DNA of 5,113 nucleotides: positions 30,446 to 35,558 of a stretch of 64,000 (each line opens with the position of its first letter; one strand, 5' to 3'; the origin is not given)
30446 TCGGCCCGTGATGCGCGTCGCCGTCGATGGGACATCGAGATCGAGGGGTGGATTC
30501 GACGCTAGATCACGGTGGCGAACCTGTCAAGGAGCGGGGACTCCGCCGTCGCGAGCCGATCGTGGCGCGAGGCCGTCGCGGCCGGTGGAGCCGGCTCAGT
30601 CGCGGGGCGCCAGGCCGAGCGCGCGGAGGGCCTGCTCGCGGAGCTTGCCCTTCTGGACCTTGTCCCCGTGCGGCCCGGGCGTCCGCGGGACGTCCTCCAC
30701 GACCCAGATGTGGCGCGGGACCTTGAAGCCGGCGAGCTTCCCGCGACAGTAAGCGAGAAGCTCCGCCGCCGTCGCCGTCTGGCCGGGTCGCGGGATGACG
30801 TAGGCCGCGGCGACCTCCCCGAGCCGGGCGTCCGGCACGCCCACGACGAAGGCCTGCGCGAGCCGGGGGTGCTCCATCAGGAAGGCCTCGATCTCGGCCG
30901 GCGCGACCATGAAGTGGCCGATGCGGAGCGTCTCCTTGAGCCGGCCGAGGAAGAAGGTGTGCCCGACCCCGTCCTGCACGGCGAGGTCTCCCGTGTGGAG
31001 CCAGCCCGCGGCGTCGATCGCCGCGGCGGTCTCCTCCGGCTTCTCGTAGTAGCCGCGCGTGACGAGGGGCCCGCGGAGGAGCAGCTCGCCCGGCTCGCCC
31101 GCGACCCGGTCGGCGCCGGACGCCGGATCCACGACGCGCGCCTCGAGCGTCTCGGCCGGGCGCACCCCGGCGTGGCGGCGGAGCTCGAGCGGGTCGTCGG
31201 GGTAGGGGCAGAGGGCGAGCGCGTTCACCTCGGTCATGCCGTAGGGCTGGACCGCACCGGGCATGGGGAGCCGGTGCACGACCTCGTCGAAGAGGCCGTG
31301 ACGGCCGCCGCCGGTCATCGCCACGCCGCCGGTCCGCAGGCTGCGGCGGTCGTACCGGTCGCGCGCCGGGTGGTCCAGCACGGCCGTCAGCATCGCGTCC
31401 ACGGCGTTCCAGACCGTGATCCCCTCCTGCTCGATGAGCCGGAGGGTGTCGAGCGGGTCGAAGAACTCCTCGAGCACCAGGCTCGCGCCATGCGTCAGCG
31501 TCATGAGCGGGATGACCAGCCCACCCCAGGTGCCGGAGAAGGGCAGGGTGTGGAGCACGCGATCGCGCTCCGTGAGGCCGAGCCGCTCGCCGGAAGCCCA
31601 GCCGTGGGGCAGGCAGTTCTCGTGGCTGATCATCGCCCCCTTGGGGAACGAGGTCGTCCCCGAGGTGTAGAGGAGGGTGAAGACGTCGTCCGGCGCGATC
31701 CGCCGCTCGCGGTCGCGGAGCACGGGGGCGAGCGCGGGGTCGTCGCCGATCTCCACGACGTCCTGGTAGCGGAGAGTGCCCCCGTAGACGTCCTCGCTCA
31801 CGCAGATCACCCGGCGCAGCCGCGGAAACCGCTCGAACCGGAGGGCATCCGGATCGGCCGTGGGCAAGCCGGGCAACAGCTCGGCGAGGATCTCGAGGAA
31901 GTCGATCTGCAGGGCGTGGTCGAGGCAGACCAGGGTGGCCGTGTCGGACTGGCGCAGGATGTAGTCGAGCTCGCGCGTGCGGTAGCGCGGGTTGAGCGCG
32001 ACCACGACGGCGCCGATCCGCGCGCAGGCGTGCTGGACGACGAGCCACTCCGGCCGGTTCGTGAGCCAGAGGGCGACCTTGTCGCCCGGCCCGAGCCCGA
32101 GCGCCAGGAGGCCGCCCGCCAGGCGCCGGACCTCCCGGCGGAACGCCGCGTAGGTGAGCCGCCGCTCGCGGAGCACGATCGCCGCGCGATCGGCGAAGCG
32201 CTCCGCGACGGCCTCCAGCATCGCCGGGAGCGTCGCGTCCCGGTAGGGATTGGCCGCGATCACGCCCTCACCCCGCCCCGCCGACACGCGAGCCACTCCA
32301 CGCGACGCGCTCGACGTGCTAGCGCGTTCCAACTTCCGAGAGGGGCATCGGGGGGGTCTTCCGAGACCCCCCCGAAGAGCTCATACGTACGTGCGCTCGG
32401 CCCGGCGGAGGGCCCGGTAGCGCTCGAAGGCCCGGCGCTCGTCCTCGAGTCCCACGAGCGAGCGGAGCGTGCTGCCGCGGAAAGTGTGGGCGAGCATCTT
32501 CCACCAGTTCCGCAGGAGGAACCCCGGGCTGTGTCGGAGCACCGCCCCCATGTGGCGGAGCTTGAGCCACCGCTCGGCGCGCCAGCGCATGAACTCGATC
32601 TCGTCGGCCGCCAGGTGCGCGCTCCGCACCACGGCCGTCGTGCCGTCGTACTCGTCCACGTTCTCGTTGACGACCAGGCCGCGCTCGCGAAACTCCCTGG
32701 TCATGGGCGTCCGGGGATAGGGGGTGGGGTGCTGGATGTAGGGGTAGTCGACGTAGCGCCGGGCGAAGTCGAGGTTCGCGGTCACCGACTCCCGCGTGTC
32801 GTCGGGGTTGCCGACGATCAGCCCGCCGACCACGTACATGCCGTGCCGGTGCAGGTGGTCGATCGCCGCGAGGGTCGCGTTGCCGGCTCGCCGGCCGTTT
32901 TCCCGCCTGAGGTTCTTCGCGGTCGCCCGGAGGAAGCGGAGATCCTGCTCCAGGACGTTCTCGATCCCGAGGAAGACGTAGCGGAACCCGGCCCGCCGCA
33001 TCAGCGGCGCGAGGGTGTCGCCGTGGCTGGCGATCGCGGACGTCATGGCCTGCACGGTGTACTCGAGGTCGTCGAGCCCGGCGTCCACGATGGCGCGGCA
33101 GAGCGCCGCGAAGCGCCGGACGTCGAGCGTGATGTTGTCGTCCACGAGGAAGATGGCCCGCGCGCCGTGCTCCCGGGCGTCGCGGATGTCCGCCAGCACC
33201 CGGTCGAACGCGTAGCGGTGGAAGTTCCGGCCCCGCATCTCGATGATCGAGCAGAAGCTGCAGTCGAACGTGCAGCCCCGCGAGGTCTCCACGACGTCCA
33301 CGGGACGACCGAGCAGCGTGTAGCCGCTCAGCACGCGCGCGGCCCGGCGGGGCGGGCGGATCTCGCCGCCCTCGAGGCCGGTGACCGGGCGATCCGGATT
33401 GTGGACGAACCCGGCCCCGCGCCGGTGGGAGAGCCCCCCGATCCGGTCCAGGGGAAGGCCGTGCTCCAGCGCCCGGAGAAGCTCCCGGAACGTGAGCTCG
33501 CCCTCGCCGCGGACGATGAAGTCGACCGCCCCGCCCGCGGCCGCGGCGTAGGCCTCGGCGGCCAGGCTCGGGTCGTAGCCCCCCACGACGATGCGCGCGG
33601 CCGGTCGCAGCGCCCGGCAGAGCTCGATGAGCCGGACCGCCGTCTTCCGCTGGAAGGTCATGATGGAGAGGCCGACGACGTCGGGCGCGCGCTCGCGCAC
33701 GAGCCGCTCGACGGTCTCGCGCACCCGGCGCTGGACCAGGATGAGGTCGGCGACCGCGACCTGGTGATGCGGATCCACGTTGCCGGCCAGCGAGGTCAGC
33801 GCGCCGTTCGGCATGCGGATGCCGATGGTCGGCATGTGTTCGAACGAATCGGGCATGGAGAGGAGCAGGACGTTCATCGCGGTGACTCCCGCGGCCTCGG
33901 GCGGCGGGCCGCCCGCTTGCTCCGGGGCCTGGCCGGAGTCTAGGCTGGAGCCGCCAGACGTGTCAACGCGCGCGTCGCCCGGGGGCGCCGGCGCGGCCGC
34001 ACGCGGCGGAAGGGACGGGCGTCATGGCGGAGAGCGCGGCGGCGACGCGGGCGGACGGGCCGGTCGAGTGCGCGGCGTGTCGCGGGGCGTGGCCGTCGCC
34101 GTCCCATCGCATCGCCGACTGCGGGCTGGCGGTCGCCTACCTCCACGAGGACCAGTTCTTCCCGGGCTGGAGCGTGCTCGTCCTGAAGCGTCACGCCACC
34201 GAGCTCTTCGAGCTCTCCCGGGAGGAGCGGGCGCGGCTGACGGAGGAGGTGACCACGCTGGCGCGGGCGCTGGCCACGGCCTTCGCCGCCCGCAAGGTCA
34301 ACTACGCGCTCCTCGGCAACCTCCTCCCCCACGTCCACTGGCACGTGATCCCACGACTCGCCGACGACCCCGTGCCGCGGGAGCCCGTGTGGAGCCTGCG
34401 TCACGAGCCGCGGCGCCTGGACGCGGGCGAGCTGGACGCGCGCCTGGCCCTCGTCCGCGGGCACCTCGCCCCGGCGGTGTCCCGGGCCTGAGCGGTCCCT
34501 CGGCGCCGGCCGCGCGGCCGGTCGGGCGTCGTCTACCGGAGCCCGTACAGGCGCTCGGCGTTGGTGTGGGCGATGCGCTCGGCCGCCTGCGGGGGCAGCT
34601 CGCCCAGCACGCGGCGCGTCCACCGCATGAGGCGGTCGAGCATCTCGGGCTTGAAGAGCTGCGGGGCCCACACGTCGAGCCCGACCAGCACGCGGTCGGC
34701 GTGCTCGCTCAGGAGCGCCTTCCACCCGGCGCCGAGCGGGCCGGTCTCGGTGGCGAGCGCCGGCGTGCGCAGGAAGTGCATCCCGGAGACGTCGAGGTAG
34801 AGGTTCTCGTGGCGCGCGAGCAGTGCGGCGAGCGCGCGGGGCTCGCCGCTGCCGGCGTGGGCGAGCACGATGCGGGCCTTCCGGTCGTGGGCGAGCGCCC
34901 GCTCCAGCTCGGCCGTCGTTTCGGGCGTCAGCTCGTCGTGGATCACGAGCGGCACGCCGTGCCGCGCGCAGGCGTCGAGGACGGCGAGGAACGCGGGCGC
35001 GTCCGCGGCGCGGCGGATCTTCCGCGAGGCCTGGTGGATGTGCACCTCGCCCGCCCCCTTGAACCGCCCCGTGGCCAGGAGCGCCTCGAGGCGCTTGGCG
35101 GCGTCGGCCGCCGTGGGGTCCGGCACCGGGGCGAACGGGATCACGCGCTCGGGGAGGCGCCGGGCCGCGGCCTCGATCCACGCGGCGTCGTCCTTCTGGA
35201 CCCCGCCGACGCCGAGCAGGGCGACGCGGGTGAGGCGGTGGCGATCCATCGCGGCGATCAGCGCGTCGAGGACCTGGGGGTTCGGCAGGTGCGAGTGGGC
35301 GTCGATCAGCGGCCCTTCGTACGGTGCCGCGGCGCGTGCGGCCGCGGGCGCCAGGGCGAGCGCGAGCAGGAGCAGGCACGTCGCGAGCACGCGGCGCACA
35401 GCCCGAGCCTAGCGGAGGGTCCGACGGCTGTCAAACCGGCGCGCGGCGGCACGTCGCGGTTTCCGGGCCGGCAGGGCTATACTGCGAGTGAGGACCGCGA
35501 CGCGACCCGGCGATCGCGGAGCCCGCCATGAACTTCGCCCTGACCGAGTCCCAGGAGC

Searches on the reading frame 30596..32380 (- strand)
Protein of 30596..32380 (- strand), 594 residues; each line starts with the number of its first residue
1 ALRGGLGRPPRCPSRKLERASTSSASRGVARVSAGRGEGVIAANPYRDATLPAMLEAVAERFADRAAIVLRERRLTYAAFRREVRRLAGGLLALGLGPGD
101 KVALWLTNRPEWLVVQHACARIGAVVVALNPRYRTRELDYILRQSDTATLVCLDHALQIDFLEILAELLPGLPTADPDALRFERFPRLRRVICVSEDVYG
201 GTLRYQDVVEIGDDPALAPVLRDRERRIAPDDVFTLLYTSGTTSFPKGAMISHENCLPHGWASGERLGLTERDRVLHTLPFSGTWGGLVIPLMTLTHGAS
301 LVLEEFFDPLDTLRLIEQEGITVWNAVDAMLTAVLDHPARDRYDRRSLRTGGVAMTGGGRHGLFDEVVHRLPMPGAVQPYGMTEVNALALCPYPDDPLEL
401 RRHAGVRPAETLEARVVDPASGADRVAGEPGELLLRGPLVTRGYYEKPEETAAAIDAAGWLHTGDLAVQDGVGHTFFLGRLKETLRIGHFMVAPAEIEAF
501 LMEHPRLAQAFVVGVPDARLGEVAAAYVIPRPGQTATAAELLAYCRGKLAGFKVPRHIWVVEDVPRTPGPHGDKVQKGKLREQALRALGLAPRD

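Call 55: search_protein_families(library=pfam, proteins=[window:30596-32380:-], max_evalue=0.00001)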
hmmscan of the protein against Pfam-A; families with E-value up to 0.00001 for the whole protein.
window:30596-32380:- (594 aa): 2 families
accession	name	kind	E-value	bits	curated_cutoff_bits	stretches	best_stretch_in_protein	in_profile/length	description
PF00501.34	AMP-binding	-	5.4e-77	259.6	29.9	1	55-445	1-384/384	AMP-binding enzyme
PF13193.12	AMP-binding_C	-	1.2e-19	71.4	24.5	1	496-567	1-72/76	AMP-binding enzyme C-terminal domain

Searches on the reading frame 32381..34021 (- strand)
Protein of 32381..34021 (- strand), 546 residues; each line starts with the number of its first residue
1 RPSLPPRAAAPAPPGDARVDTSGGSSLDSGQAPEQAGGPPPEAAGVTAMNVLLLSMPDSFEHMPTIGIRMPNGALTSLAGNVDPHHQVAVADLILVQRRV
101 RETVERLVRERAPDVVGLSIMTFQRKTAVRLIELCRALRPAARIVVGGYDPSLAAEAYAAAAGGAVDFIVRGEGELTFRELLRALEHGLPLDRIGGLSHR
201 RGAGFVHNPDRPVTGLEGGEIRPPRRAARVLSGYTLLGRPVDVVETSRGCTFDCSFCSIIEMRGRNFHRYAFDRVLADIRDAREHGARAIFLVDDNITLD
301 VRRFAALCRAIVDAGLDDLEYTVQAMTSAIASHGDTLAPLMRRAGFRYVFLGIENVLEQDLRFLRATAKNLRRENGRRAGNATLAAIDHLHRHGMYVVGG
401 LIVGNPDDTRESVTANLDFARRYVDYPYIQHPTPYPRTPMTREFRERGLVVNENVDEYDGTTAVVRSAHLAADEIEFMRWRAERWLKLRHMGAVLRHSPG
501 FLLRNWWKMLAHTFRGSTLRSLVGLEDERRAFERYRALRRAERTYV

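Call 55: search_protein_families(library=pfam, proteins=[window:32381-34021:-], max_evalue=0.00001)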
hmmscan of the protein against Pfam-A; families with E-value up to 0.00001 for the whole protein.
window:32381-34021:- (546 aa): 2 families
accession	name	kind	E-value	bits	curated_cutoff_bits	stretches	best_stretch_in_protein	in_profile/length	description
PF02310.24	B12-binding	-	1e-16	61.3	32.1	1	64-182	13-121/121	B12 binding domain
PF04055.27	Radical_SAM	-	9.2e-15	55.6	29.5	1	244-419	1-165/166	Radical SAM superfamily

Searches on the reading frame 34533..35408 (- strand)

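Call 55: search_protein_families(library=pfam, proteins=[window:34533-35408:-], max_evalue=0.00001)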
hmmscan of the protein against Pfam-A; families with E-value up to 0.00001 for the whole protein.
window:34533-35408:- (291 aa): 2 families
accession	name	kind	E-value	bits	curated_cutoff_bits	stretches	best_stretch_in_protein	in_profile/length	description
PF04909.20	Amidohydro_2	-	2.5e-21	77.1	26.4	1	71-290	63-289/289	Amidohydrolase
PF01026.27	TatD_DNase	-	1.2e-08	35.2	27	1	35-288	1-252/253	TatD related DNase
